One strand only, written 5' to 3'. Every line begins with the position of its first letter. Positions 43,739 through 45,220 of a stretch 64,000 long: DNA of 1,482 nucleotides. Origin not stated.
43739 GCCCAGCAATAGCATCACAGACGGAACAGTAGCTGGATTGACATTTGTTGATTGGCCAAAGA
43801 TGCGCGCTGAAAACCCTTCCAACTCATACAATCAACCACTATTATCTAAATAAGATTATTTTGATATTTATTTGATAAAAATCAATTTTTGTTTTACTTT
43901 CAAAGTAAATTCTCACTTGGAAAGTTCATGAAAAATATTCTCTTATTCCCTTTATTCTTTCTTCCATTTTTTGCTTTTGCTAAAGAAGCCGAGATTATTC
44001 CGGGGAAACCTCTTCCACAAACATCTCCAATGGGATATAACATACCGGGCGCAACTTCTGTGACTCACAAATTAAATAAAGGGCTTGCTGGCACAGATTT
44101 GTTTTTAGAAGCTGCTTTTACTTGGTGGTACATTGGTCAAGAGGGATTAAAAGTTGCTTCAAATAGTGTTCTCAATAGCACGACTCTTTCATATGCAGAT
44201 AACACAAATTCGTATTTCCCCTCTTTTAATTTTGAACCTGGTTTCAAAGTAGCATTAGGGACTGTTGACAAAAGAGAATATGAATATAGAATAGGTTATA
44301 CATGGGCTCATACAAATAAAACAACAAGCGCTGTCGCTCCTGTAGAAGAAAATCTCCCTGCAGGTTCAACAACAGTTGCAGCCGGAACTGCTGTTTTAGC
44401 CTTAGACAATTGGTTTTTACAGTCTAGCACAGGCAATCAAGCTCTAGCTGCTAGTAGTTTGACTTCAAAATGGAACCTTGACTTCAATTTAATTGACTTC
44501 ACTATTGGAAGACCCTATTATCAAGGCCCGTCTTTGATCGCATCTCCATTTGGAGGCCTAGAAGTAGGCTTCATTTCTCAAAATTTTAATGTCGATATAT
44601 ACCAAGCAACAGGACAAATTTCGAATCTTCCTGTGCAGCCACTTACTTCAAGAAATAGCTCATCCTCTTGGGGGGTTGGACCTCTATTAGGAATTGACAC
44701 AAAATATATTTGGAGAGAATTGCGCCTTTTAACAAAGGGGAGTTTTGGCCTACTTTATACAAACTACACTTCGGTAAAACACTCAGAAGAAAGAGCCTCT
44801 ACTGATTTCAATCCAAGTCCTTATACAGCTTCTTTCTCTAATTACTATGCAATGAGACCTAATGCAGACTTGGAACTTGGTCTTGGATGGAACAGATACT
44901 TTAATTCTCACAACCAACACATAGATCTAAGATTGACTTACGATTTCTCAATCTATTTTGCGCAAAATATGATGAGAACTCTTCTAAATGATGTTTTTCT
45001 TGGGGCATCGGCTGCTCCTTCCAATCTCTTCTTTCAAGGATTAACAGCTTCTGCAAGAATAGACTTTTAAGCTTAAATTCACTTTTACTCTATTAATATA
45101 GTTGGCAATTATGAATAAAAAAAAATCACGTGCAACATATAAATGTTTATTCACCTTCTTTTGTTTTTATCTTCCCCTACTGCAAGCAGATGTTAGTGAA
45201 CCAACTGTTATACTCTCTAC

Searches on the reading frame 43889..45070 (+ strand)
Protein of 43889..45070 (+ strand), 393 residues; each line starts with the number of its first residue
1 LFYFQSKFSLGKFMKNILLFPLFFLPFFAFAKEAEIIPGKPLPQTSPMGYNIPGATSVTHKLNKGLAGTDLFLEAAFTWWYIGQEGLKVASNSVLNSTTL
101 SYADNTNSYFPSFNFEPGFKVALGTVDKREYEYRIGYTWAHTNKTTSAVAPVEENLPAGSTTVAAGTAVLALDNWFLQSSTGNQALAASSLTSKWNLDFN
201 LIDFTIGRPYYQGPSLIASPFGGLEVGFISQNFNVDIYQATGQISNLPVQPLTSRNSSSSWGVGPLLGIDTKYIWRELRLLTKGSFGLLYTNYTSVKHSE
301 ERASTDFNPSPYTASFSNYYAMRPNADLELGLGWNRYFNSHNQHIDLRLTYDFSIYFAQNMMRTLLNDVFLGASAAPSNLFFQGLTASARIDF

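Call 15: search_protein_families(library=pfam, proteins=[window:43889-45070:+], max_evalue=0.001)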
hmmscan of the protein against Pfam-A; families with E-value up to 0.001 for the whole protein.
window:43889-45070:+ (393 aa): 1 family
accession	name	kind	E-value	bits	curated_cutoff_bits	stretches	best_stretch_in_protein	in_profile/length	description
PF05150.18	Legionella_OMP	-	6.8e-18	65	25.4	1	134-387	65-275/281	Legionella pneumophila major outer membrane protein precursor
